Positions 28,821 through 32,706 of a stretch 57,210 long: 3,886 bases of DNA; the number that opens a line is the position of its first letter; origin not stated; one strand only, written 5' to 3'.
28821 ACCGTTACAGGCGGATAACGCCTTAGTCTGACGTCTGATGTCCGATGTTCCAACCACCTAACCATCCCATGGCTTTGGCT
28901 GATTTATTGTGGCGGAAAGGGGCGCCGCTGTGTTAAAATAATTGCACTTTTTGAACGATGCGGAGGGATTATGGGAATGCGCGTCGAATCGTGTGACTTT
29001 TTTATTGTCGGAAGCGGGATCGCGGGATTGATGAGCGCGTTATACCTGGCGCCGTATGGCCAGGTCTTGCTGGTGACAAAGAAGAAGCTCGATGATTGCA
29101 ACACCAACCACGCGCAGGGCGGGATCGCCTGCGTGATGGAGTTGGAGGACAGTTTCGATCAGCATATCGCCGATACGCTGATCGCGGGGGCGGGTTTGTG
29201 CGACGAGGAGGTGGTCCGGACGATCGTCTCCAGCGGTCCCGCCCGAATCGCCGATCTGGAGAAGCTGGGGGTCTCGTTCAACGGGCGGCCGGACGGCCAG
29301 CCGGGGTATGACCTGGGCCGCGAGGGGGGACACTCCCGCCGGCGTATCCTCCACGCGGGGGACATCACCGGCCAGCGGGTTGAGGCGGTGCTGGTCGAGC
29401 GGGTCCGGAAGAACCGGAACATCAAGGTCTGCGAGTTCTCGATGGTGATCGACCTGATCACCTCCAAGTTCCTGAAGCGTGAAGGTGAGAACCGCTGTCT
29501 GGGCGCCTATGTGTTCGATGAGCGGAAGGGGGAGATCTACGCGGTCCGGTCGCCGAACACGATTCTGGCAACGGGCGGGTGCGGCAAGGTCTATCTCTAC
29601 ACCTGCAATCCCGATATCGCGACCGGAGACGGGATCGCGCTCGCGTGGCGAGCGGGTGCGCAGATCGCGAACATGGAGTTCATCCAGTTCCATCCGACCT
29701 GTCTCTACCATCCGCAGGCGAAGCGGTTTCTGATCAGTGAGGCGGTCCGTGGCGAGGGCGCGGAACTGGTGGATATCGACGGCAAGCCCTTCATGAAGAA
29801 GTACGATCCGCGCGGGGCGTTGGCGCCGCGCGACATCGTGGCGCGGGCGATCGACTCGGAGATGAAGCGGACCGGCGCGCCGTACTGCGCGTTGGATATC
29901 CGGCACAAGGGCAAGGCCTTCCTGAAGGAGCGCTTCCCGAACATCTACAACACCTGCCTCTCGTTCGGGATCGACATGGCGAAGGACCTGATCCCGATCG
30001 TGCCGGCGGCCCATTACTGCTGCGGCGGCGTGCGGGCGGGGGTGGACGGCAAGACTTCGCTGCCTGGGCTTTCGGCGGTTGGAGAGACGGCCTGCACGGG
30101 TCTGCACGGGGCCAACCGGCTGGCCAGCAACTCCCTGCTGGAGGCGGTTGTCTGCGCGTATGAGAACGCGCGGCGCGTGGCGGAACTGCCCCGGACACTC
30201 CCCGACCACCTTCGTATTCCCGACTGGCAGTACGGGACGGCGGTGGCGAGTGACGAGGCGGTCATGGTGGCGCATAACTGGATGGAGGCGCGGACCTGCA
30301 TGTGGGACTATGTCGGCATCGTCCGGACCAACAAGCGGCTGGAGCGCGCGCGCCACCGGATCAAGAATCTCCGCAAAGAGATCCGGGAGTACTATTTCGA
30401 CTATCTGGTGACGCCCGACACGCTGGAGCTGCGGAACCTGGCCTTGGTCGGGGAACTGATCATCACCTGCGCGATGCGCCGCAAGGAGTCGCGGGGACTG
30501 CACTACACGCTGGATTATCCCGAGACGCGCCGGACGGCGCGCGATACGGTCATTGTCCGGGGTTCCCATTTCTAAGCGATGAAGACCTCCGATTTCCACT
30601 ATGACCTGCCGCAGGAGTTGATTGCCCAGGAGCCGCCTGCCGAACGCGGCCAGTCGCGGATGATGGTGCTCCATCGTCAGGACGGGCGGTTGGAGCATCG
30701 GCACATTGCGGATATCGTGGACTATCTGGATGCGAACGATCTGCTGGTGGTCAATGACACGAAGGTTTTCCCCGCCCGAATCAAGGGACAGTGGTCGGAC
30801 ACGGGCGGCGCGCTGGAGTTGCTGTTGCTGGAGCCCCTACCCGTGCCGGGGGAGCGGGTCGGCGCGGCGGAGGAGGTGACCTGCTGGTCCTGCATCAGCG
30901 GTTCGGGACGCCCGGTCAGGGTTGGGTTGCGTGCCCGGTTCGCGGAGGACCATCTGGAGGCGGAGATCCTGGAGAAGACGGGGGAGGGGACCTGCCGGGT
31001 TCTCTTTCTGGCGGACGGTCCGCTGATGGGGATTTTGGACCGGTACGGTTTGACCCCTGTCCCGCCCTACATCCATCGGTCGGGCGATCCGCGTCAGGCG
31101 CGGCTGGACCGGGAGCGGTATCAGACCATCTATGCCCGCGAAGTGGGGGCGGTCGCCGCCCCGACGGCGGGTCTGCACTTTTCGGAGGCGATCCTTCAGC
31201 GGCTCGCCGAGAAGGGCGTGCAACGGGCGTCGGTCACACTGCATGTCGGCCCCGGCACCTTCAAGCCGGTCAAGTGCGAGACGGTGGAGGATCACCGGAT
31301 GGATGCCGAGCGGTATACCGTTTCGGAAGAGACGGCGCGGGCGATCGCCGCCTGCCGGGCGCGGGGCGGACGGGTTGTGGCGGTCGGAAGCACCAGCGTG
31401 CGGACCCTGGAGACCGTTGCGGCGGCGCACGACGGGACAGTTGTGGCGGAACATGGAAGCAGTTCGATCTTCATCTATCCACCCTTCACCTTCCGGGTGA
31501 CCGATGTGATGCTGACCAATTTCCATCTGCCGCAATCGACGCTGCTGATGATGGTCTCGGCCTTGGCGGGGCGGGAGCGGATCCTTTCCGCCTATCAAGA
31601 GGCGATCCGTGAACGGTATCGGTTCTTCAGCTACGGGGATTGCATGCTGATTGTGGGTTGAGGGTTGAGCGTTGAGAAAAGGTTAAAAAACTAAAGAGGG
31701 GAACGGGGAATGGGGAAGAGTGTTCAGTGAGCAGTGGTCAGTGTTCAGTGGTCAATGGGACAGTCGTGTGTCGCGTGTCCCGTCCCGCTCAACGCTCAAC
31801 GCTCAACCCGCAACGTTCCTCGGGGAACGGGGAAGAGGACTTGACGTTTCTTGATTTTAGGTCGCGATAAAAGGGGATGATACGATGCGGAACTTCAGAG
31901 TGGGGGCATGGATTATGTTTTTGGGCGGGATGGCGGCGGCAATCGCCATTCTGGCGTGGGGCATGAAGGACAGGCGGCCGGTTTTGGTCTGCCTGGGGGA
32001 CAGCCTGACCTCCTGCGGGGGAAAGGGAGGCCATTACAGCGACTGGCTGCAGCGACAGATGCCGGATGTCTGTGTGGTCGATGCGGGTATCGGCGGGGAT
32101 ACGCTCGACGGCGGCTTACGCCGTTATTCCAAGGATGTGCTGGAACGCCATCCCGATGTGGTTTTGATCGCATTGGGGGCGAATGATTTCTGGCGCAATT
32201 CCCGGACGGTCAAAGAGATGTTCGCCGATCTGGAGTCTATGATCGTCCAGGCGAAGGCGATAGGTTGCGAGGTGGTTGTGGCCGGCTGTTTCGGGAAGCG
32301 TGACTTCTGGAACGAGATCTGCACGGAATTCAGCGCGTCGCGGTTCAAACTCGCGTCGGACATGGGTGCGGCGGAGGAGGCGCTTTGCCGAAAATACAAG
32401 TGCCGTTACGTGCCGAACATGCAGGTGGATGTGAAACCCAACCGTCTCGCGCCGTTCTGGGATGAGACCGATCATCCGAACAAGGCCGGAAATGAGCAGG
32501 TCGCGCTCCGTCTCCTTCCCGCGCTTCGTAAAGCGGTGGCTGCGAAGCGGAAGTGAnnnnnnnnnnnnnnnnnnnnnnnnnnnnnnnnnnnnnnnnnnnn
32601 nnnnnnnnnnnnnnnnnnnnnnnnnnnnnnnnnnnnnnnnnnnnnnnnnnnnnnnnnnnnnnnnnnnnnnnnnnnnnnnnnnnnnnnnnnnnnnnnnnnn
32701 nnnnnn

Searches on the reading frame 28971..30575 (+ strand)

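Call 5: search_protein_families(library=pfam, proteins=[window:28971-30575:+], max_evalue=0.01)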
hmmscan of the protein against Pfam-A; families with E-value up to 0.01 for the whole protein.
window:28971-30575:+ (534 aa): 3 families
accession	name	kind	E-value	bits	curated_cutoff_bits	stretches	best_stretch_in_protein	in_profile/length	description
PF00890.30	FAD_binding_2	-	2.7e-87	294.1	20.4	1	10-389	2-414/414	FAD binding domain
PF02910.25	Succ_DH_flav_C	-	1.2e-14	54.8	20.8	1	441-520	5-89/130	Fumarate reductase flavoprotein C-term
PF01266.30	DAO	-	7.9e-05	22.8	27.9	1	9-60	1-56/353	FAD dependent oxidoreductase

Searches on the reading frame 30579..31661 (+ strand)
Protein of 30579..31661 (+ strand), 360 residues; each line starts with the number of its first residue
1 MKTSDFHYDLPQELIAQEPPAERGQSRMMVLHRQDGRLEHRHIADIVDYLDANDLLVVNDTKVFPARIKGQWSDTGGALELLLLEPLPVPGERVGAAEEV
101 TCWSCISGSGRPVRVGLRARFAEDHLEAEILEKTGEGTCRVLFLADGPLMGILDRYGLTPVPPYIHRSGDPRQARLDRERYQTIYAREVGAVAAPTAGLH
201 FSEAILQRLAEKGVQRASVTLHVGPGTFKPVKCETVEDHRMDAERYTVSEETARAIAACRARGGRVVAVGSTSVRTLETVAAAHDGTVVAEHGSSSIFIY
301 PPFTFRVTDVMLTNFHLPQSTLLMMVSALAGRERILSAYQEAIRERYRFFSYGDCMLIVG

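Call 5: search_protein_families(library=pfam, proteins=[window:30579-31661:+], max_evalue=0.01)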
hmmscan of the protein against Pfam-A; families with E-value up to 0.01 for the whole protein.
window:30579-31661:+ (360 aa): 1 family
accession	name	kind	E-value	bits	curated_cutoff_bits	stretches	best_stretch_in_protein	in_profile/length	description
PF02547.20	Queuosine_synth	-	5.6e-129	430.3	25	1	3-358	1-322/322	Queuosine biosynthesis protein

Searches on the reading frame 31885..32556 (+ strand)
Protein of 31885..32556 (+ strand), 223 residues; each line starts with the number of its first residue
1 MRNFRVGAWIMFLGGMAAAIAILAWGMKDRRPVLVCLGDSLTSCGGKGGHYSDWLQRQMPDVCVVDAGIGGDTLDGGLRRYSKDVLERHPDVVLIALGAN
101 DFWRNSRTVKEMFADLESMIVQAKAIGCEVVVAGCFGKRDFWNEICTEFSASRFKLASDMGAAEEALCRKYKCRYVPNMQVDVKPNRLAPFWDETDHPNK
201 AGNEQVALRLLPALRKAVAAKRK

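Call 5: search_protein_families(library=pfam, proteins=[window:31885-32556:+], max_evalue=0.01)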
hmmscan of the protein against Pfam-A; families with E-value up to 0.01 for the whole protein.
window:31885-32556:+ (223 aa): 2 families
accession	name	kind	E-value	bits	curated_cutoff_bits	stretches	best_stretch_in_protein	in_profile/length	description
PF13472.12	Lipase_GDSL_2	-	2.4e-20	74.2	32.9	1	36-204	1-177/178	GDSL-like Lipase/Acylhydrolase family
PF00657.28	Lipase_GDSL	-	6e-12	46.6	23.6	1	34-209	1-207/208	GDSL-like Lipase/Acylhydrolase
